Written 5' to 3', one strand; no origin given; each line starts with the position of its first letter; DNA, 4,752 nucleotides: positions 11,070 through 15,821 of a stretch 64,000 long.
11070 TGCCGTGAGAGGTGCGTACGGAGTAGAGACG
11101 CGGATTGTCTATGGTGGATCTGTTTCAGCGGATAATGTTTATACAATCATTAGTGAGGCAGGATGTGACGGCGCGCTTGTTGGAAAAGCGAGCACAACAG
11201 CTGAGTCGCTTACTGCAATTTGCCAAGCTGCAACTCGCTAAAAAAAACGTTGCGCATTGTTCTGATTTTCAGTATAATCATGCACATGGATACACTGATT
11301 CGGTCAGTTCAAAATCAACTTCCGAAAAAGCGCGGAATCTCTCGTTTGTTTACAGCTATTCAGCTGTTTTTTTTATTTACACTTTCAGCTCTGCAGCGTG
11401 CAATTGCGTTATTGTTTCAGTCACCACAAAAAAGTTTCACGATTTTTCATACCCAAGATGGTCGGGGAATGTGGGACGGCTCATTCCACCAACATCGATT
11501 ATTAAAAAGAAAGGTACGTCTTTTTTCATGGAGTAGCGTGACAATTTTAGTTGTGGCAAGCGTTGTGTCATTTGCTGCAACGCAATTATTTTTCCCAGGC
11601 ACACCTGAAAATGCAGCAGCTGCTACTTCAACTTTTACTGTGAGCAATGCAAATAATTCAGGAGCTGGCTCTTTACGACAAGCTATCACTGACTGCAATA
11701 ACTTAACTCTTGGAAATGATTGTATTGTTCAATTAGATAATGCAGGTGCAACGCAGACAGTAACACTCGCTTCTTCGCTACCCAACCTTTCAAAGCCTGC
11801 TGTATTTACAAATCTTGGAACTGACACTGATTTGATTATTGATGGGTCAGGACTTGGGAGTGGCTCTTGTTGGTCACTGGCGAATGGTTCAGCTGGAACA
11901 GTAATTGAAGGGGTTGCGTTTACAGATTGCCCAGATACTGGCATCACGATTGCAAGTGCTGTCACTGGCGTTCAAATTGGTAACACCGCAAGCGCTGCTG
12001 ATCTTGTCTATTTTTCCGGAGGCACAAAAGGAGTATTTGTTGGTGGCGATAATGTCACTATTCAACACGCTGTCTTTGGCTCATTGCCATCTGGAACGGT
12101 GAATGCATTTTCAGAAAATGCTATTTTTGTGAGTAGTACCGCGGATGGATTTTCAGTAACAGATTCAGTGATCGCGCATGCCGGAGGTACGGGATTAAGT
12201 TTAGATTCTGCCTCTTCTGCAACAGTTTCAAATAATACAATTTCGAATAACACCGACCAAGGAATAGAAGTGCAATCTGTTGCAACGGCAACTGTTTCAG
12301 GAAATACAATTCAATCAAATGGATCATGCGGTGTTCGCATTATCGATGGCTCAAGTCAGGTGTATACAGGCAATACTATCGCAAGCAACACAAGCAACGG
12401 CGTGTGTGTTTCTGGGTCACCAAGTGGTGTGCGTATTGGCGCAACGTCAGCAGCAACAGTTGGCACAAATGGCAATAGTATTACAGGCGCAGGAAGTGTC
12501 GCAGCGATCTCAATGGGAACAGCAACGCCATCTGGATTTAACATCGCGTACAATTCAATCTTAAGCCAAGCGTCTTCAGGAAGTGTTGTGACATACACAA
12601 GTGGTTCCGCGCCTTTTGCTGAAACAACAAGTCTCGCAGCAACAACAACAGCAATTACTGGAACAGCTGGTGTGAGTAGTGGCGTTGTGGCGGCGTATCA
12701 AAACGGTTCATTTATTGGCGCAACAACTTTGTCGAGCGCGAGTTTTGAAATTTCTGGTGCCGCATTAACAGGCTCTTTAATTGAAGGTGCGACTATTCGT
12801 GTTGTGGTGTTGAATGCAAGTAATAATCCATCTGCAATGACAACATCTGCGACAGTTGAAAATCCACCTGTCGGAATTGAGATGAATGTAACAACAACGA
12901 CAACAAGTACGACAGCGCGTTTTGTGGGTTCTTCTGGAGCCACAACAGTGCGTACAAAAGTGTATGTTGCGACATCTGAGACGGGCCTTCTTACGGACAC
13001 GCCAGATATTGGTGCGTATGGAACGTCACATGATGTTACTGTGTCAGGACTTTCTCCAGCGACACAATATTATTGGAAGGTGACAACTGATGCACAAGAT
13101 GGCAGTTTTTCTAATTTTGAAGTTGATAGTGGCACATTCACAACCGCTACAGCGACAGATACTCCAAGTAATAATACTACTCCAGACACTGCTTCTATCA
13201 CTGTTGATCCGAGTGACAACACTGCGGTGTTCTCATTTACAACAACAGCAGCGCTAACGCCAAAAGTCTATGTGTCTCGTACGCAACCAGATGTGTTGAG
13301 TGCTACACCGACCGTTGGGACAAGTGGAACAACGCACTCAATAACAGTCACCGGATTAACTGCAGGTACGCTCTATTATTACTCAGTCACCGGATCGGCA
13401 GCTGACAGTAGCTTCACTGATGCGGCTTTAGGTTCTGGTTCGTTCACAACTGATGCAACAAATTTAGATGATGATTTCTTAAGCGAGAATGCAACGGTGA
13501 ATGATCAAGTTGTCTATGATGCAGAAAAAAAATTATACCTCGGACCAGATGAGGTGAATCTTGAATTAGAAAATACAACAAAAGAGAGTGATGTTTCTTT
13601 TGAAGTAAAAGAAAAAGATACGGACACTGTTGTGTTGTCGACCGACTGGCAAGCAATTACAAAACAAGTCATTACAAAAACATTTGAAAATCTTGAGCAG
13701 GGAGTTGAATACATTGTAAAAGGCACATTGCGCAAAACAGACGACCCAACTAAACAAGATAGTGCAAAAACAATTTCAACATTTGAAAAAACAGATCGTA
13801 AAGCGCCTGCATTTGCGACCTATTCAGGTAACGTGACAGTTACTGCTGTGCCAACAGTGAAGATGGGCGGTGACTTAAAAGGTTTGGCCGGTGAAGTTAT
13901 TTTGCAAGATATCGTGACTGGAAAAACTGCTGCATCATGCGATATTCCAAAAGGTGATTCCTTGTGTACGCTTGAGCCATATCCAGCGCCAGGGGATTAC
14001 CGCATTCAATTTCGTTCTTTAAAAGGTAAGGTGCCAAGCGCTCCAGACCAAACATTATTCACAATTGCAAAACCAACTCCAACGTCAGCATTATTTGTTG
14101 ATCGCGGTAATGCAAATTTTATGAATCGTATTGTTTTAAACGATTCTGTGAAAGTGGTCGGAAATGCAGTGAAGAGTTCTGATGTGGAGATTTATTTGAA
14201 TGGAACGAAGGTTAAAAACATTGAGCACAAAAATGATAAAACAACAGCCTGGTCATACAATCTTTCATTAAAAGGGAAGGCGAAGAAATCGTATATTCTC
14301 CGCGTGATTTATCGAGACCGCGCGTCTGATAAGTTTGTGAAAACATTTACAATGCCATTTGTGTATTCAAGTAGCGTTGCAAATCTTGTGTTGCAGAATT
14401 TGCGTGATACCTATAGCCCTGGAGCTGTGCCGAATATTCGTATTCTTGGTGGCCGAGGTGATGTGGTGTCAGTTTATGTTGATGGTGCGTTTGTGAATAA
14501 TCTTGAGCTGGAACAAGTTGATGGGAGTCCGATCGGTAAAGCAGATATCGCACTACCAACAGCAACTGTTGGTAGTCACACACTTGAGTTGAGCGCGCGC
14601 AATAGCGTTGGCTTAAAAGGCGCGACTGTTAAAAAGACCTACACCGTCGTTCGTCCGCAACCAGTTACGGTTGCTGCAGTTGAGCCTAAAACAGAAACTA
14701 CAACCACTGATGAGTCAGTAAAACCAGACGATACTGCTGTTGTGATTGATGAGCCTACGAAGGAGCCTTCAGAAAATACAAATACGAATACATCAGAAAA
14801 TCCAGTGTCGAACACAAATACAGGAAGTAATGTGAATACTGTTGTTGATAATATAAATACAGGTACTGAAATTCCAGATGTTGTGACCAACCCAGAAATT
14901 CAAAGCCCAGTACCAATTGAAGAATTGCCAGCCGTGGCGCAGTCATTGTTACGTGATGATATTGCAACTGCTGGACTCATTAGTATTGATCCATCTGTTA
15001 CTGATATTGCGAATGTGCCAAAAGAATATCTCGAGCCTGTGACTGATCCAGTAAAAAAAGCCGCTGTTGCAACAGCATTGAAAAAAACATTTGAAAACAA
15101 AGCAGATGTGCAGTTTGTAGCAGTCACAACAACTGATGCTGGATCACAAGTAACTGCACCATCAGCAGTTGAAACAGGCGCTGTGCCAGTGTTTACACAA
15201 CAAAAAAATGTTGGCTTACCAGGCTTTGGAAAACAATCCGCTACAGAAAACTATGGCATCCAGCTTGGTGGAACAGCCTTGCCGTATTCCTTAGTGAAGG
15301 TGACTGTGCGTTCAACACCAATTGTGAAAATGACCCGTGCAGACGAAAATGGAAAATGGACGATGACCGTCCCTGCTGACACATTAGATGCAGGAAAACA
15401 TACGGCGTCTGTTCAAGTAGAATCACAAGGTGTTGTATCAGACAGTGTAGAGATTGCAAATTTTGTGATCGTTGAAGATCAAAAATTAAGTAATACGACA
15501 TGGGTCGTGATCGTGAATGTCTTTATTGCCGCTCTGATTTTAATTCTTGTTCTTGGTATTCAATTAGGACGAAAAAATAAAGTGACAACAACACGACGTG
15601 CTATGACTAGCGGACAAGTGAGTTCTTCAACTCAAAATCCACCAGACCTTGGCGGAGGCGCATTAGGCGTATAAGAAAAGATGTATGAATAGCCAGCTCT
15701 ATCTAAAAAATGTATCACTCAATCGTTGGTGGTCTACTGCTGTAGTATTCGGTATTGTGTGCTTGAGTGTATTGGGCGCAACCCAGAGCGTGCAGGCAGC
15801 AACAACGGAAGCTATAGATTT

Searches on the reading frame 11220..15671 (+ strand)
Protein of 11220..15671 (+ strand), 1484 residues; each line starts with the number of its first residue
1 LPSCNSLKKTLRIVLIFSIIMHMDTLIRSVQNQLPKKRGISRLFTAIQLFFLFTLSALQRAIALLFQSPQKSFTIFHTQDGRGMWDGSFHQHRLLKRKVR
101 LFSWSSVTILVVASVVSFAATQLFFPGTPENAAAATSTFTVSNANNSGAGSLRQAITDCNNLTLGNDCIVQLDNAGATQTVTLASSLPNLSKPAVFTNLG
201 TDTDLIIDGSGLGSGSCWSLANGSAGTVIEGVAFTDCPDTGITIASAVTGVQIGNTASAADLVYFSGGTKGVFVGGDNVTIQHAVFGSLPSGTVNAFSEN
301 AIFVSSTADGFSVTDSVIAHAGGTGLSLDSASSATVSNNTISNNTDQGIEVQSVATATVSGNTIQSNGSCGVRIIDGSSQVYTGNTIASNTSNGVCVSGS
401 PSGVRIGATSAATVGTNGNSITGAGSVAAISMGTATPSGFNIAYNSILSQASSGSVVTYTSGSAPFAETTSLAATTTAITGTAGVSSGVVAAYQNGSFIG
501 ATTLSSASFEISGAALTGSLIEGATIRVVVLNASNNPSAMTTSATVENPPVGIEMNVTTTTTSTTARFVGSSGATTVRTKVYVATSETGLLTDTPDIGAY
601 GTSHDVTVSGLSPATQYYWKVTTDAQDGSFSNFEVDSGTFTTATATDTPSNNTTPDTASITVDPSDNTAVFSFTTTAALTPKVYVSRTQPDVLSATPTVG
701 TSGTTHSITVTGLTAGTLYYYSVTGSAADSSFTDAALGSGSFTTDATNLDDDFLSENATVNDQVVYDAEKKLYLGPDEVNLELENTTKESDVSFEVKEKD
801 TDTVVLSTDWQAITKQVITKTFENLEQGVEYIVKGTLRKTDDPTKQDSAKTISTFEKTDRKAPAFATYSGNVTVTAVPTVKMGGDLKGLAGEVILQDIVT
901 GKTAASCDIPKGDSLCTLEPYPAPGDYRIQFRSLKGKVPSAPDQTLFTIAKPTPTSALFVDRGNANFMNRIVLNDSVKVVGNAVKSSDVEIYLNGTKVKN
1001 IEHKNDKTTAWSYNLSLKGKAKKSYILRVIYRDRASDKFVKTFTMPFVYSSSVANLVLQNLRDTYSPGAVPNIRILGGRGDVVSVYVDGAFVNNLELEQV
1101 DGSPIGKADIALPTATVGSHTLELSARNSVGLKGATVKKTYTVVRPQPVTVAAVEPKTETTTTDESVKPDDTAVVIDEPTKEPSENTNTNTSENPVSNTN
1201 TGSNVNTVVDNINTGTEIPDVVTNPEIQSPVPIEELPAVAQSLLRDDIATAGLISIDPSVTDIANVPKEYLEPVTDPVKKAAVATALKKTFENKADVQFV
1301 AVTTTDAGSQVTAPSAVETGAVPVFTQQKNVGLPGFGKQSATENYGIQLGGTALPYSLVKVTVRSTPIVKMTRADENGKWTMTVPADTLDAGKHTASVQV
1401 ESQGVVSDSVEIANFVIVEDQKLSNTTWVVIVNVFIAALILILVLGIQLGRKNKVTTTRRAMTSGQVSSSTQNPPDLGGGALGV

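Call 8: search_protein_families(library=pfam, proteins=[window:11220-15671:+], max_evalue=1)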
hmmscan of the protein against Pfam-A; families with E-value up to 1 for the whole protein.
window:11220-15671:+ (1484 aa): 10 families
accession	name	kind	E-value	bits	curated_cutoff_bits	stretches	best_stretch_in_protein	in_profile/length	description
PF13229.12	Beta_helix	-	1.8e-22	80.1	25.9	2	250-405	2-152/158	Right handed beta helix region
PF05048.19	NosD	-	3.4e-11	43.4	23.6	1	272-400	41-159/212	Periplasmic copper-binding protein (NosD)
PF16656.11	Pur_ac_phosph_N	-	3e-05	24.9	30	2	663-727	9-82/93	Purple acid Phosphatase, N-terminal domain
PF16655.11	PhoD_N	-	0.00052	20.9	30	0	602-626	57-81/90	PhoD-like phosphatase, N-terminal domain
PF00041.27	fn3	-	0.0011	19.6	25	1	665-725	12-68/84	Fibronectin type III domain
PF17425.8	Arylsulfotran_N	-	0.055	14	24.2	1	554-630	3-78/88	Arylsulfotransferase Ig-like domain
PF10179.15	NDNF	-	0.061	13.8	27.3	0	600-621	85-106/127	Neuron-derived neurotrophic factor, first Fn(III) domain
PF20620.4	DUF6805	-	0.097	13.4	27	0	984-1031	67-116/133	Family of unknown function (DUF6805)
PF25788.1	Ig_Rha78A_N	-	0.1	13.3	27.4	1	573-632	32-92/105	Rha78A-like, N-terminal immunoglobulin domain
PF25059.1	FN3_DSCAM-DSCAML_C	-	0.25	12.2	39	0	603-645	44-85/89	DSCAM/DSCAML C-terminal Fn3-like domain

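Call 9: search_protein_families(library=ncbifam, proteins=[window:11220-15671:+], max_evalue=1)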
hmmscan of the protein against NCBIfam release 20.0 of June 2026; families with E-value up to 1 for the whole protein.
window:11220-15671:+ (1484 aa): 2 families
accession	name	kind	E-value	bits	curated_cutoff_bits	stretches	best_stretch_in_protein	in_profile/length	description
TIGR03804.1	para_beta_helix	repeat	2e-07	30.6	19.45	1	325-368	1-43/44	parallel beta-helix repeat protein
NF010627.0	PRK14021.1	equivalog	0.11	10.9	565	1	174-263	245-328/542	bifunctional shikimate kinase/3-dehydroquinate synthase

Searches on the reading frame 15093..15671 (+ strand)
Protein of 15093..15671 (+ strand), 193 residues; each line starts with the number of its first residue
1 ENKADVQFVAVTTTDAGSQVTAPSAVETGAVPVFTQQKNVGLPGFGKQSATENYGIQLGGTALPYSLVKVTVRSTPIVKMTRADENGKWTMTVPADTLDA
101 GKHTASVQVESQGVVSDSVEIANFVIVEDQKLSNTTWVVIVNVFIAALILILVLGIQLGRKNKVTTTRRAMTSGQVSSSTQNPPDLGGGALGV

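Call 14: find_homologous_proteins(query=A2, max_evalue=0.1)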
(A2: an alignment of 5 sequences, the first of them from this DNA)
Query A2 (5 sequences) (193 aa, profile of the alignment): 7 proteins with E <= 0.1 among 4244 candidates.
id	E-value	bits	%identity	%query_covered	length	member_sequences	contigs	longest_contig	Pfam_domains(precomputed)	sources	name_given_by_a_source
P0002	4.8e-87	308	30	81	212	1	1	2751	-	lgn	-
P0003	2.1e-86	306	30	55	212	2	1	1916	-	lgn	-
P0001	4.4e-86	305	29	87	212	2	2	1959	-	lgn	-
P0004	2.8e-85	302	33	42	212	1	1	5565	-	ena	-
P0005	3.3e-39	152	33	42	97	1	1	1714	-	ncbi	-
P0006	3.1e-20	91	76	53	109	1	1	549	-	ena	-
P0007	4.7e-19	87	69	53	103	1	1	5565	-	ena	-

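Call 30: find_encoding_contigs(protein=P0005, flank=10000)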
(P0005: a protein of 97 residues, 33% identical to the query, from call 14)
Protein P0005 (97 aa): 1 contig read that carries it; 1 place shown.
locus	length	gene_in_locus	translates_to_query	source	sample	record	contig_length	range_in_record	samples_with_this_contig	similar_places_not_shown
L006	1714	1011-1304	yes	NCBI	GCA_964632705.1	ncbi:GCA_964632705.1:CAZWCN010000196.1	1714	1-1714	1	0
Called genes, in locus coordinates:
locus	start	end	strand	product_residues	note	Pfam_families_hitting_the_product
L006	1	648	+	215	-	?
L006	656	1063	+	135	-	-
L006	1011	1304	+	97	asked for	-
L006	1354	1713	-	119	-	?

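Call 41: find_related_loci(query=A2, collection=genome_contigs, flank=10000)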
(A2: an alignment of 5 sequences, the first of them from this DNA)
Query A2 (193 aa) in genome_contigs; peptide patterns used: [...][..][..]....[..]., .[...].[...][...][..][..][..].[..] (x = any residue, [..] = any of these).
95 stretches matched a pattern; 3 encode a relative of the query (tblastn E <= 1e-3); 3 distinct loci.
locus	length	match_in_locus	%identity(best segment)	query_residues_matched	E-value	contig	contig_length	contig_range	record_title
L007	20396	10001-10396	77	30-161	5e-68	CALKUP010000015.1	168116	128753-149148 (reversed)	MAG TPA_asm: uncultured bacterium isolate SRR6231170_bin.100_CONCOCT_v1.1_MAG genome assembly, contig: ERZ650281.12, who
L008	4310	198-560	30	56-171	5e-12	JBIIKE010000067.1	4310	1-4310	MAG: Bdellovibrionales bacterium isolate ME2001-10-09pf_3300042861_group1_bin81 Rohwer_bin1517_scaffold_14469_c1, whole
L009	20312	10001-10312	29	30-133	7e-5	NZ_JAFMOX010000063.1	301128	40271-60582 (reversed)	Rahnella rivi strain FC061912-K NODE_5_length_301128_cov_78.634931, whole genome shotgun sequence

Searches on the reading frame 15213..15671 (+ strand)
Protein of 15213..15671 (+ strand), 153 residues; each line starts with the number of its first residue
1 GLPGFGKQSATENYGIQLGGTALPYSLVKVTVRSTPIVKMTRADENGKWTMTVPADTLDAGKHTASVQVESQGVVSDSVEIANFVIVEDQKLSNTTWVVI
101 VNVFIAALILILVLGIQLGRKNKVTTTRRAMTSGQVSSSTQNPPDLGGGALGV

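Call 58: predict_structure(alignment_id=A6)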
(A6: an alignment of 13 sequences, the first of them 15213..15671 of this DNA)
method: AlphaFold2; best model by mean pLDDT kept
length: 153 residues; sequences in the alignment: 13
mean_pLDDT: 67.7   pTM: 0.43
mean pLDDT of the five models: 67.7, 66.6, 66.4, 66.2, 65.6
residues with pLDDT >= 90: 14; 70-90: 78; 50-70: 17; < 50: 44
segments of 3 or more residues with pLDDT < 50: 1-13, 123-153
pLDDT, mean of each block of 10 residues (from residue 1): 35 68 88 74 91 76 82 82 70 68 91 77 44 38 40 40
secondary structure, 60 per line:
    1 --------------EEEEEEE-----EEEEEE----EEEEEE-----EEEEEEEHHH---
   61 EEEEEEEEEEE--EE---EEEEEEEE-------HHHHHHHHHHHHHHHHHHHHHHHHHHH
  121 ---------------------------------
elements in order: E15-21 E27-32 E37-42 E48-54 E61-71 E79-86 H94-120

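Call 68: search_solved_structures(query=A6, max_evalue=1)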
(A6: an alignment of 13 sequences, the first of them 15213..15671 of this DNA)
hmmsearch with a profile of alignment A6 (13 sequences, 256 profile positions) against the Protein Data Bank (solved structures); distinct sequences matched with E-value up to 1: 6.
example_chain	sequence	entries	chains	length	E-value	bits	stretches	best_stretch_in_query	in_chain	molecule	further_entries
6m3a_A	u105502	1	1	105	0.014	18.1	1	116-178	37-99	Biofilm-associated surface protein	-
2n2a_A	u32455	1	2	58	0.066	15.9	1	189-238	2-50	Receptor tyrosine-protein kinase erbB-2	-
1iij_A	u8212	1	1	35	0.1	15.2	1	189-223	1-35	ERBB-2 RECEPTOR PROTEIN-TYROSINE KINASE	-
2jwa_A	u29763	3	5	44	0.27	13.8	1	189-224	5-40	Receptor tyrosine-protein kinase erbB-2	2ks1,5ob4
7dtd_B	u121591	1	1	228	0.61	12.7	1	94-235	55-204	Sodium channel subunit beta-4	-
3cp3_A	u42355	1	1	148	0.7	12.5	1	70-153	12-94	Uncharacterized protein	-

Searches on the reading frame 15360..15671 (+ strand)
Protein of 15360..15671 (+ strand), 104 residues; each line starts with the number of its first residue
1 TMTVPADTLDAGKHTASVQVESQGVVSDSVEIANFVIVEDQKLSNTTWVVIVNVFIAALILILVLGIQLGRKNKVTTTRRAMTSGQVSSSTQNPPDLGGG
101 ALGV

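Call 9: search_protein_families(library=ncbifam, proteins=[window:15360-15671:+], max_evalue=1)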
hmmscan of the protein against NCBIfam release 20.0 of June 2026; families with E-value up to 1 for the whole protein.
window:15360-15671:+ (104 aa): 1 family
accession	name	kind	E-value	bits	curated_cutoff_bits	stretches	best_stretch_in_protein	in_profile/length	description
NF041049.1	thio_trans_TsuA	exception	0.03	13.4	645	1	14-85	217-288/348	thiosulfate utilization transporter TsuA/YeeE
